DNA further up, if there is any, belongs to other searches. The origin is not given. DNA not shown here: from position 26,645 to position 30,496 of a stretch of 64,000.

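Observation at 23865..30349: AddAB/AdnAB-like helicase-nuclease in which both subunits carry Fe-S-type cysteine motifs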

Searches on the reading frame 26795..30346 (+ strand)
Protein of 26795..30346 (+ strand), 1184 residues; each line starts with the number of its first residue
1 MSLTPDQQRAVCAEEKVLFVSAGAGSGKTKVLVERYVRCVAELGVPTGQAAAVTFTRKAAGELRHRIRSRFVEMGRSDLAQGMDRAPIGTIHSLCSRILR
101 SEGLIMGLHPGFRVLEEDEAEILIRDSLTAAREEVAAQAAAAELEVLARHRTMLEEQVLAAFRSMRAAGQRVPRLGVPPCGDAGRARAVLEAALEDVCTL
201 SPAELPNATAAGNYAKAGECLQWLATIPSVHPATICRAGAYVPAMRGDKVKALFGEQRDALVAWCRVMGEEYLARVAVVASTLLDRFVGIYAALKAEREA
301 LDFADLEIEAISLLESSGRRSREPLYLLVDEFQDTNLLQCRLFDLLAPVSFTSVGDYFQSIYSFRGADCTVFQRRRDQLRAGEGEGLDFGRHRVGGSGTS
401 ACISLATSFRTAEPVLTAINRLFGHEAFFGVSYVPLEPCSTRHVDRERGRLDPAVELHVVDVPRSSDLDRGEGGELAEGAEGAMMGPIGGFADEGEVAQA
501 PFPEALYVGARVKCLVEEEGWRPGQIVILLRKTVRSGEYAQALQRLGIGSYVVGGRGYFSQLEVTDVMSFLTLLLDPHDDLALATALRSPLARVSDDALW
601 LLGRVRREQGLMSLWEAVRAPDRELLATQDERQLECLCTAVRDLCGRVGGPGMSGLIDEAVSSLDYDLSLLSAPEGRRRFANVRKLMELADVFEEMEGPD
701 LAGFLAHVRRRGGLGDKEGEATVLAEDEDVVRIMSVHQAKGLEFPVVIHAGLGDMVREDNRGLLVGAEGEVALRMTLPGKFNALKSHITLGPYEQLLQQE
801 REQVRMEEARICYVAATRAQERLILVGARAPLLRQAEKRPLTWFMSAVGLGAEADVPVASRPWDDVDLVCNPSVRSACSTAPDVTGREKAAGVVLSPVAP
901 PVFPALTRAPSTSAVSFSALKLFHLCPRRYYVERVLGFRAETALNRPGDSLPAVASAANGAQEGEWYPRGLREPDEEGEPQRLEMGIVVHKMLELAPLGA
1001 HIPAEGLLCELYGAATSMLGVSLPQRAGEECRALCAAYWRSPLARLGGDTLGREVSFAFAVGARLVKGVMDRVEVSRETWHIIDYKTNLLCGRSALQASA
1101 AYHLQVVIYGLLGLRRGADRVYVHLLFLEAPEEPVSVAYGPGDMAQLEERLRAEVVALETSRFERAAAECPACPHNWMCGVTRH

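Call 6: search_protein_families(library=pfam, proteins=[window:26795-30346:+], max_evalue=0.01)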
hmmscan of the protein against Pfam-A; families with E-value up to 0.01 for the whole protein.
window:26795-30346:+ (1184 aa): 5 families
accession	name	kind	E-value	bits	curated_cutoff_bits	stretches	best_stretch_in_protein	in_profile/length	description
PF00580.27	UvrD-helicase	-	1.2e-51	176.5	23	1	3-377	1-268/271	UvrD/REP helicase N-terminal domain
PF13361.12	UvrD_C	-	1.4e-24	87.7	25.6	2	678-825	236-345/350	UvrD-like helicase C-terminal domain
PF12705.13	PDDEXK_1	-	3.6e-20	73.4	22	2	969-1179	23-246/247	PD-(D/E)XK nuclease superfamily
PF13245.12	AAA_19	-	8.1e-17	62.1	25.1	1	7-365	1-134/134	AAA domain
PF13538.12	UvrD_C_2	-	5.3e-09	36.3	27.4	1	731-749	2-20/52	UvrD-like helicase C-terminal domain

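Call 7: search_protein_families(library=ncbifam, proteins=[window:26795-30346:+], max_evalue=0.01)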
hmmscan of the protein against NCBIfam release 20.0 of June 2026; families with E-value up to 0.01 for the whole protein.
window:26795-30346:+ (1184 aa): 16 families
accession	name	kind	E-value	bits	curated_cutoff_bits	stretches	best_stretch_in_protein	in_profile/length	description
TIGR02785.1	addA_Gpos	equivalog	9.6e-79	265.5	707.65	3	525-830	578-881/1234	helicase-exonuclease AddAB subunit AddA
TIGR01073.1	pcrA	equivalog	2.8e-64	217.8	911.2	3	499-763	320-581/725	DNA helicase PcrA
TIGR02784.1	addA_alphas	equivalog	2.1e-62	211.9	860.75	4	274-864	334-903/1138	double-strand break repair helicase AddA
TIGR01075.1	uvrD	equivalog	1.4e-55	188.9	1144.45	3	502-753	322-571/715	DNA helicase II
NF008743.0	PRK11773.1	equivalog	9.6e-55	186.2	965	3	2-126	9-125/720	DNA helicase II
TIGR01074.1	rep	equivalog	1.1e-51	176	951.45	3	3-131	2-123/668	DNA helicase Rep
TIGR00609.1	recB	equivalog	4.3e-39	134.4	696.05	3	522-828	543-813/1175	exodeoxyribonuclease V subunit beta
NF008172.0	PRK10919.1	equivalog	5.5e-34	117.4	1168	3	1-126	1-119/673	DNA helicase Rep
NF010485.0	PRK13909.1-2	equivalog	1.5e-28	99.5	650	3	87-375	99-394/909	RecB-like helicase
NF010487.0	PRK13909.1-4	equivalog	2.6e-25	88.9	759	3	18-75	7-63/924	RecB-like helicase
NF008276.0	PRK11054.1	equivalog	9.3e-23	80.6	543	2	3-99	197-283/684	DNA helicase IV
NF008128.0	PRK10876.1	equivalog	2.3e-18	65.3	1697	2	319-381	374-439/1181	exodeoxyribonuclease V subunit beta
NF010486.0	PRK13909.1-3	equivalog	2e-09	36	1109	1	15-76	5-65/921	RecB-like helicase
NF010484.0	PRK13909.1-1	equivalog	6.5e-09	34.1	1074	1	721-827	627-730/945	RecB-like helicase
TIGR00372.1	cas4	equivalog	0.006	16.4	65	0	1065-1180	67-179/180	CRISPR-associated protein Cas4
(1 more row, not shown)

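Call 9: search_solved_structures(query=window:26795-30346:+, max_evalue=0.001, show_alignments=0)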
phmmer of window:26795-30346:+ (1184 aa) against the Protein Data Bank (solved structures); distinct sequences matched with E-value up to 0.001: 26.
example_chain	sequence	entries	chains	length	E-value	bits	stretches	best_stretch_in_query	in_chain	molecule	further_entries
3u44_A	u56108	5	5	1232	2.8e-54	187.4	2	289-832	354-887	ATP-dependent helicase/nuclease subunit A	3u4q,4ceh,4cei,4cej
4c2u_A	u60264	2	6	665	2.3e-38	134.7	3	519-754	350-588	DNA HELICASE II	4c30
4c2t_A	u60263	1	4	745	4.6e-38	133.7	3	519-754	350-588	DNA HELICASE II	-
1pjr_A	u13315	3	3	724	9e-36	126.1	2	503-763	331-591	PCRA | ATP-DEPENDENT HELICASE PCRA | HELICASE PCRA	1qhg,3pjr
2is1_A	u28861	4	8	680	1.1e-35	125.8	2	502-785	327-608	DNA helicase II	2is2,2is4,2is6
3lfu_A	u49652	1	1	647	1.6e-35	125.3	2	502-785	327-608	DNA helicase II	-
9dci_A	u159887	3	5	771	3.5e-31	110.9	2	3-124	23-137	ATP-dependent DNA helicase UvrD1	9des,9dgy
1uaa_A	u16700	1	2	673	3.3e-30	107.7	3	1-126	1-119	PROTEIN (ATP-DEPENDENT DNA HELICASE REP.)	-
2pjr_A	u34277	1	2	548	5.7e-27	97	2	3-119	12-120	PROTEIN (HELICASE PCRA)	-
6ppj_B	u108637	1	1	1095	1.7e-22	82.2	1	6-131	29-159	UvrD/REP helicase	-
6ppu_B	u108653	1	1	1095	3.2e-22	81.3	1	6-133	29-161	UvrD/REP helicase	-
6ppr_B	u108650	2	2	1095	3.3e-22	81.2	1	6-133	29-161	UvrD/REP helicase | DNA 3'-5' helicase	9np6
7sjr_B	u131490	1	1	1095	1.4e-21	79.1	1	6-133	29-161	DNA helicase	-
1qhh_A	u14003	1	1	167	5.7e-14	53.9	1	3-119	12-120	PROTEIN (PCRA (SUBUNIT))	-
1qhh_B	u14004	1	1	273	1.3e-11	46.2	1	503-594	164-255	PROTEIN (PCRA (SUBUNIT))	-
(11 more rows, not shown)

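Call 16: find_homologous_proteins(query=window:26795-30346:+, max_evalue=1e-10)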
Query window:26795-30346:+ (1184 aa): 4830 proteins with E <= 1e-10 among 8000 candidates; the best 120 are listed.
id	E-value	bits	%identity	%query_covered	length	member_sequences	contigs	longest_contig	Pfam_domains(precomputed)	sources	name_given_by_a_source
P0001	0.0e+0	2645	100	100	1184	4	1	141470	PF13538.13,PF12705.14,PF13361.13,PF13245.13,PF00580.28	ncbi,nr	ncbi:MAG: UvrD-helicase domain-containing protein [Gaiellales bacterium]|nr:UvrD-helicase domain-con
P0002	0.0e+0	1417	59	100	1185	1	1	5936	PF13538.13,PF12705.14,PF13361.13,PF13245.13,PF00580.28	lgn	-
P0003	0.0e+0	1193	51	100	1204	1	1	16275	PF13538.13,PF12705.14,PF13361.13,PF13245.13,PF00580.28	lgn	-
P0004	2.6e-275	934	45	99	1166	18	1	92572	PF13538.13,PF12705.14,PF13361.13,PF13245.13,PF00580.28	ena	-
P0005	8.1e-261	886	45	98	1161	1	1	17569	PF13538.13,PF12705.14,PF13361.13,PF13245.13,PF00580.28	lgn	-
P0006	5.4e-200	685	39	100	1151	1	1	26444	PF13538.13,PF12705.14,PF13361.13,PF13245.13,PF00580.28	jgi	jgi:ATP-dependent helicase/nuclease subunit A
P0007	4.2e-199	682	40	100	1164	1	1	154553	PF13538.13,PF12705.14,PF13361.13,PF13245.13,PF00580.28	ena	-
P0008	9.3e-199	681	37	100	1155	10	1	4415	PF13538.13,PF12705.14,PF01443.25,PF13361.13,PF13245.13,PF00580.28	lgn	-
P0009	1.5e-198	680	39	100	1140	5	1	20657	PF13538.13,PF12705.14,PF13361.13,PF13245.13,PF00580.28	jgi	-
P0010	1.5e-196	674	39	100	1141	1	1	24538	PF13538.13,PF12705.14,PF13361.13,PF13245.13,PF00580.28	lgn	-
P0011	2.1e-195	670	38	100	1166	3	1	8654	PF13538.13,PF13087.13,PF12705.14,PF13361.13,PF13245.13,PF00580.28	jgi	jgi:ATP-dependent helicase/nuclease subunit A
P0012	4.7e-195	669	39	100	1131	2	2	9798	PF13538.13,PF12705.14,PF13361.13,PF13245.13,PF00580.28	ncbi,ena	-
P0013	6.9e-195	668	37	99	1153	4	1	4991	PF13538.13,PF12705.14,PF13361.13,PF13245.13,PF00580.28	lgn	-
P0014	2.6e-194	666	39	100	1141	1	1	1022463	PF13538.13,PF12705.14,PF13361.13,PF13245.13,PF00580.28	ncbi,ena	-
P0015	4.9e-193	662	39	100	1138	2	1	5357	PF13538.13,PF12705.14,PF13361.13,PF13245.13,PF00580.28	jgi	jgi:ATP-dependent helicase/nuclease subunit A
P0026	3.2e-187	643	37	56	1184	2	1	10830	PF13538.13,PF12705.14,PF13361.13,PF13245.13,PF00580.28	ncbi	-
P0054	2.5e-173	597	36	100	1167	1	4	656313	PF13538.13,PF13087.13,PF12705.14,PF13361.13,PF13245.13,PF00580.28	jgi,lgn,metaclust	metaclust:\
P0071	6.3e-129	450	35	98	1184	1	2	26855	PF13538.13,PF12705.14,PF13361.13,PF13245.13,PF00580.28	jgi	jgi:ATP-dependent helicase/nuclease subunit A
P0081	6.9e-122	426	34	99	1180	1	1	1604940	PF13538.13,PF12705.14,PF13361.13,PF13245.13,PF00580.28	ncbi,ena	-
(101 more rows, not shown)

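Call 32: find_encoding_contigs(protein=P0014, flank=8000, max_places=2)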
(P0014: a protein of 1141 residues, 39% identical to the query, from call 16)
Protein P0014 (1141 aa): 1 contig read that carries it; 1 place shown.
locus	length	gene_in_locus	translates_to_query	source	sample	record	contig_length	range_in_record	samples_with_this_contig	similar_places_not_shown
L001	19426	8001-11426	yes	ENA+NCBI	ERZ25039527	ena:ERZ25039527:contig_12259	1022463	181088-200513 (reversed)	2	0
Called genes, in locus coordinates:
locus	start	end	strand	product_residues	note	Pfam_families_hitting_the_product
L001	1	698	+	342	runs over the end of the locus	PF00850:Hist_deacetyl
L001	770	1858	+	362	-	PF00437:T2SSE, PF04851:ResIII (weak)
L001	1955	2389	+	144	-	-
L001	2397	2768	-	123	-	PF04020:Phage_holin_4_2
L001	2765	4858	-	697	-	PF13280:WYL, PF25583:WCX, PF19187:HTH_PafC, PF13280:WYL, PF25583:WCX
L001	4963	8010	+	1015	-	PF12705:PDDEXK_1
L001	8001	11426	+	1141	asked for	PF00580:UvrD-helicase, PF13245:AAA_19, PF13361:UvrD_C, PF13538:UvrD_C_2 (faint), PF12705:PDDEXK_1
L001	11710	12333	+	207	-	PF06971:Put_DNA-bind_N, PF02629:CoA_binding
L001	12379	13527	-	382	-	-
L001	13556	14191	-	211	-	PF04542:Sigma70_r2, PF08281:Sigma70_r4_2, PF04545:Sigma70_r4 (faint)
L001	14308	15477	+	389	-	PF04107:GCS2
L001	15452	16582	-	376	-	PF24400:DUF7544, PF25231:DUF7847 (weak)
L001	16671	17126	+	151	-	PF08899:DUF1844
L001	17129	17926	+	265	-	PF01048:PNP_UDP_1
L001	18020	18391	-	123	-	-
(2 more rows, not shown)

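Call 33: find_encoding_contigs(protein=P0081, flank=8000, max_places=2)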
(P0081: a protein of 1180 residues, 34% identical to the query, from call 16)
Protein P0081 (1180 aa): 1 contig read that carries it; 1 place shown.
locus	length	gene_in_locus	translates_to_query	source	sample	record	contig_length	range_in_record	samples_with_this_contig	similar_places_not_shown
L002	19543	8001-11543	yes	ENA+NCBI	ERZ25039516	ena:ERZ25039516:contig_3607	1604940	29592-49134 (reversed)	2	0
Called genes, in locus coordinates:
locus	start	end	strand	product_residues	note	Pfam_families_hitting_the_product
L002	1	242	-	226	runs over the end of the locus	PF04248:NTP_transf_9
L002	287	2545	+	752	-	PF01751:Toprim, PF01131:Topoisom_bac, PF13342:Toprim_Crpt (faint)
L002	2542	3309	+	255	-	PF02798:GST_N (faint), PF13417:GST_N_3, PF13409:GST_N_2, PF13410:GST_C_2 (faint)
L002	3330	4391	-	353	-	PF00149:Metallophos (weak), PF12850:Metallophos_2 (weak)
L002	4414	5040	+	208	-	-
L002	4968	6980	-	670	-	-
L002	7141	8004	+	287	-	PF12705:PDDEXK_1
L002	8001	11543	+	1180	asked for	PF00580:UvrD-helicase, PF13245:AAA_19, PF13361:UvrD_C, PF13538:UvrD_C_2 (faint), PF12705:PDDEXK_1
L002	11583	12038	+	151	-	-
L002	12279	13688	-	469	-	PF07712:SURNod19 (faint)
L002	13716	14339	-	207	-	PF00702:Hydrolase, PF13419:HAD_2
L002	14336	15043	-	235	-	PF23212:DUF7064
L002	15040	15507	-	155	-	PF04186:FxsA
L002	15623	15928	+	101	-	PF01883:FeS_assembly_P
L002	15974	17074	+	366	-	PF00990:GGDEF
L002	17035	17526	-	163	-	PF00484:Pro_CA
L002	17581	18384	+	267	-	PF21948:LplA-B_cat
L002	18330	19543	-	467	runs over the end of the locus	PF03007:WS_DGAT_cat, PF06974:WS_DGAT_C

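Call 34: find_encoding_contigs(protein=P0054, flank=8000, max_places=2)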
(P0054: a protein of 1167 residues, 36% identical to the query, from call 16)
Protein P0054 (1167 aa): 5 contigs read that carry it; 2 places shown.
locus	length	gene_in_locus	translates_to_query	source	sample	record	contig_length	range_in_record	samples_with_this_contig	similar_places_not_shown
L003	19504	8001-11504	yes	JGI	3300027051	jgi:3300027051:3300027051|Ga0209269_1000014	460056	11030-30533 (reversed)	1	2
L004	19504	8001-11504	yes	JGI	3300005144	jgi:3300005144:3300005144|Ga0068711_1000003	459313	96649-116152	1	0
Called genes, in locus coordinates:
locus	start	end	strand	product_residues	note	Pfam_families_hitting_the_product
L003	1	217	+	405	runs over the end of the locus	PF24568:CC_PcsB, PF00877:NLPC_P60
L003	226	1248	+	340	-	PF00850:Hist_deacetyl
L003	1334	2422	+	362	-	PF00437:T2SSE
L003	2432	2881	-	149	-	PF04020:Phage_holin_4_2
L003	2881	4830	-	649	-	PF13280:WYL, PF25583:WCX, PF19187:HTH_PafC, PF13280:WYL, PF25583:WCX (weak)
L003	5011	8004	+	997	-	PF12705:PDDEXK_1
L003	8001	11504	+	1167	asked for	PF00580:UvrD-helicase, PF13245:AAA_19, PF13087:AAA_12 (faint), PF13361:UvrD_C, PF13538:UvrD_C_2 (faint), PF12705:PDDEXK_1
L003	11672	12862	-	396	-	PF13490:zf-HC2 (weak)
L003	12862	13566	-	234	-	PF04542:Sigma70_r2, PF04545:Sigma70_r4 (weak), PF08281:Sigma70_r4_2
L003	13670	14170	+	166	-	PF08899:DUF1844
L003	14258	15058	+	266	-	PF01048:PNP_UDP_1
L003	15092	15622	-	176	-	-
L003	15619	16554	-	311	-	PF01073:3Beta_HSD, PF01370:Epimerase, PF02719:Polysacc_synt_2, PF04321:RmlD_sub_bind, PF05368:NmrA (weak), PF07993:NAD_binding_4 (faint), PF13460:NAD_binding_10, PF16363:GDP_Man_Dehyd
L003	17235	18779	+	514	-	PF05697:Trigger_N, PF00254:FKBP_C, PF05698:Trigger_C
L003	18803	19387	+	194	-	PF00574:CLP_protease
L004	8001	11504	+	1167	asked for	PF00580:UvrD-helicase, PF13245:AAA_19, PF13087:AAA_12 (faint), PF13361:UvrD_C, PF13538:UvrD_C_2 (faint), PF12705:PDDEXK_1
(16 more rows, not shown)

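Call 48: search_dna_similar(query=window:26795-30346:+, collection=plasmids, mode=protein, max_rows=40, rows=spread)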
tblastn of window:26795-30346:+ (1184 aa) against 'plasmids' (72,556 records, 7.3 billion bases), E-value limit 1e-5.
Records with a match: 389; places in all: 437; records where one place covers at least 80% of the query: 2.
Best place of each record, by identity: <60% 389.
By first word of the organism name: Bacillus 24; Thermus 17; Rhizobium 14; Acetobacter 13; Acinetobacter 12; Roseomonas 12; Gluconobacter 9; Bradyrhizobium 9; Halobacterium 8; Deinococcus 7; and 142 more.
By predicted mobility (MOB-suite, as given by PLSDB): non-mobilizable 271; conjugative 67; mobilizable 51.
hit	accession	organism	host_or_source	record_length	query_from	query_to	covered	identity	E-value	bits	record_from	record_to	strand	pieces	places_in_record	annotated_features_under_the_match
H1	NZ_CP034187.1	Deinococcus psychrotolerans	whole organism,R2A medium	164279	4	1181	87%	28.7%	4e-34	225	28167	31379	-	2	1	UvrD-helicase domain-containing protein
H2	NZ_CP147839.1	Salinibaculum sp. SYNS191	cell cuture,sediment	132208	1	829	58%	30.6%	2e-24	191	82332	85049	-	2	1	UvrD-helicase domain-containing protein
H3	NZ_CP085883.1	Halobacterium salinarum NRC-34001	Genome,Canadian salted buffalo hide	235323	1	827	57%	30.6%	7e-23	185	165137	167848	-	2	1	UvrD-helicase domain-containing protein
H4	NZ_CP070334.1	Halobacterium sp. BOL4-2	Salt,Salt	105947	6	829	57%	29.8%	6e-23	185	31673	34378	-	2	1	UvrD-helicase domain-containing protein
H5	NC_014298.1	Halalkalicoccus jeotgali B3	-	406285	1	830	56%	29.9%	1e-16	175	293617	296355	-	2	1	UvrD-helicase domain-containing protein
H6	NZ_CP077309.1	Enterobacter hormaechei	-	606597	2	752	46%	28.9%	1e-9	141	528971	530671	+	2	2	uvrD: DNA helicase II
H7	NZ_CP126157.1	Halobaculum litoreum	cell culture,sediment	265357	326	827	42%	27.8%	4e-14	86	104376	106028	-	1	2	UvrD-helicase domain-containing protein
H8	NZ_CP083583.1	Kovacikia minuta CCNUW1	cell culture,fresh water lake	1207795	1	423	21%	38.8%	1e-10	140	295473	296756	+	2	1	record has no annotation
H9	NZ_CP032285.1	Acinetobacter sp. WCHA55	Culture,Sewage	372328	701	968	23%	25.7%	6e-7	62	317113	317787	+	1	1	UvrD-helicase domain-containing protein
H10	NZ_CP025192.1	Roseomonas mucosa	Homo sapiens,clinical, human skin, ...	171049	3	125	10%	42.4%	2e-9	70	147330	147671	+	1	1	UvrD-helicase domain-containing protein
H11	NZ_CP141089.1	Escherichia coli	Homo sapiens,Infected Human Urine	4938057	2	125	10%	41.6%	8e-10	71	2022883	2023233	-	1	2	none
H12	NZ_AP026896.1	Aeromonas caviae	Microbe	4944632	3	125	10%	41.5%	2e-9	70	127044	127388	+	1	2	none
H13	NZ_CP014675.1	Kozakia baliensis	palm brown sugar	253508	2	125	10%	40.3%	1e-10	74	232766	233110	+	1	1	ATP-dependent helicase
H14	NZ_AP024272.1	Thermus thermophilus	-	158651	15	124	9%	43.9%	2e-10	74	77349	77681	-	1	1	UvrD-helicase domain-containing protein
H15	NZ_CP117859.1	Komagataeibacter oboediens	Cell culture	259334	2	125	10%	38.9%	7e-8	65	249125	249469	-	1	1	ATP-dependent helicase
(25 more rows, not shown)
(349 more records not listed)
